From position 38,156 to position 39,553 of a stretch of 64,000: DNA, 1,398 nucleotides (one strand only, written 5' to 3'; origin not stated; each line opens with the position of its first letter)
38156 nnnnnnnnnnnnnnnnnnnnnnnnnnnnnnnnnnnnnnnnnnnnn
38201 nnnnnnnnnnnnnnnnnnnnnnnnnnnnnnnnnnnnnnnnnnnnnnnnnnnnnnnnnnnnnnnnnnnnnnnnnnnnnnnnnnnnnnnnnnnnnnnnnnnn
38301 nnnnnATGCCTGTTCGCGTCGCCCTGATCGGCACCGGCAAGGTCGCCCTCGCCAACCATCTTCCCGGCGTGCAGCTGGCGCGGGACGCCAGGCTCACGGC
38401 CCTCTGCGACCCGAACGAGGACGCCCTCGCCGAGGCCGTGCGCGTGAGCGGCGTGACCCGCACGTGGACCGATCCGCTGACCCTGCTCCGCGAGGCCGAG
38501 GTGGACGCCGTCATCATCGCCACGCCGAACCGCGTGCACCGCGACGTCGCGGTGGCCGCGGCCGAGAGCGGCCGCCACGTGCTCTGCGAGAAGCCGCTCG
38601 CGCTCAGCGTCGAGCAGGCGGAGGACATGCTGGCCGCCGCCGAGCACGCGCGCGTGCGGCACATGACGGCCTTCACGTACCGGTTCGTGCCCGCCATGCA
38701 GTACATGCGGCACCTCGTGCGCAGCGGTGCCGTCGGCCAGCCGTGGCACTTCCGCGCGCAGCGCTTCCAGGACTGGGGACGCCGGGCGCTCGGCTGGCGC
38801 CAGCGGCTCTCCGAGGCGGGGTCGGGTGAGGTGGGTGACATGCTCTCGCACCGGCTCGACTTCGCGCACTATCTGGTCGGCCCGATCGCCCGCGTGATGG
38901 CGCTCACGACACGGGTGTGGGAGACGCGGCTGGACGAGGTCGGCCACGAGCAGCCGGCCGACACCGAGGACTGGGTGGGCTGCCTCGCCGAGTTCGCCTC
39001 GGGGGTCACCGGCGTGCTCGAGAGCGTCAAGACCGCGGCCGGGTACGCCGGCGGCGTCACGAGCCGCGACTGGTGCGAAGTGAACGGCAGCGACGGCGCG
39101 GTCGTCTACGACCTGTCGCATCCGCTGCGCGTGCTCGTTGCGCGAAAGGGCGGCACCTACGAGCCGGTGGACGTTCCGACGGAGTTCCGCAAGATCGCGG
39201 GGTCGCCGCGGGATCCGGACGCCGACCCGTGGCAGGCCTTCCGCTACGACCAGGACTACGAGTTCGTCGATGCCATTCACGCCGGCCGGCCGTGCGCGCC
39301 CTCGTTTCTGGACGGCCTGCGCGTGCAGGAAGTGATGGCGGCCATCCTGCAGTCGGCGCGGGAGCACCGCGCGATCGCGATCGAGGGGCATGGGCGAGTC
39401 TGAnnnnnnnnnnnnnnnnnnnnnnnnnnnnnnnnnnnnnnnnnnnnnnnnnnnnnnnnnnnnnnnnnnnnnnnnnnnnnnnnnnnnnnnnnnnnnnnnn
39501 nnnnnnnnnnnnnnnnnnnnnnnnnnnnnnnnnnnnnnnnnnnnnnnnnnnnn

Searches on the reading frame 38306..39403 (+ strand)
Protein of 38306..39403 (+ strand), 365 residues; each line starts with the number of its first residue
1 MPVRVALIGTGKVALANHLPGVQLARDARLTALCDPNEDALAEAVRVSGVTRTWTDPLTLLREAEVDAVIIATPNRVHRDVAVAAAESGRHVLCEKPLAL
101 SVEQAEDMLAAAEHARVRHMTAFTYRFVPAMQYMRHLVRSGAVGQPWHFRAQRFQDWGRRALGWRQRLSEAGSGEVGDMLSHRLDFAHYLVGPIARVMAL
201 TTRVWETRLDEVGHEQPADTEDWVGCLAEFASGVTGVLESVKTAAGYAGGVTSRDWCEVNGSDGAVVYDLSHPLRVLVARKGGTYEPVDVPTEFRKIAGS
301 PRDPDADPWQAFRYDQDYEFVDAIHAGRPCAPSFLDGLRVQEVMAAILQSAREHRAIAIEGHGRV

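Call 28: find_encoding_contigs(protein=window:38306-39403:+, flank=10000, max_places=10)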
Protein window:38306-39403:+ (365 aa): 1 contig read that carries it; 1 place shown.
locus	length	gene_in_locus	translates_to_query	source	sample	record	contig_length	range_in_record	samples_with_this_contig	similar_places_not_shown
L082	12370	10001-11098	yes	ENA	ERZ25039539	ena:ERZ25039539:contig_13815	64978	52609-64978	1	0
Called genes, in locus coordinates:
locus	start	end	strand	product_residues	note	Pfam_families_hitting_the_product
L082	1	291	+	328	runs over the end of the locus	PF05762:VWA_CoxE (weak), PF00092:VWA, PF13519:VWA_2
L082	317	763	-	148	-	PF01850:PIN (weak)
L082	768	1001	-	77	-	-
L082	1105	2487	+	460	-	PF16317:Glyco_hydro_99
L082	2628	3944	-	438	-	PF01979:Amidohydro_1, PF07969:Amidohydro_3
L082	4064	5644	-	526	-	PF03747:ADP_ribosyl_GH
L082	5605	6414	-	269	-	-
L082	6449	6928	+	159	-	PF00532:Peripla_BP_1, PF13377:Peripla_BP_3, PF13407:Peripla_BP_4 (weak)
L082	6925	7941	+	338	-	-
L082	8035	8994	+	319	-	PF02653:BPD_transp_2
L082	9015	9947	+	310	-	PF00294:PfkB, PF08543:Phos_pyr_kin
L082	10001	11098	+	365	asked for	PF01408:GFO_IDH_MocA, PF02894:GFO_IDH_MocA_C, PF22725:GFO_IDH_MocA_C3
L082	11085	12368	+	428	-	?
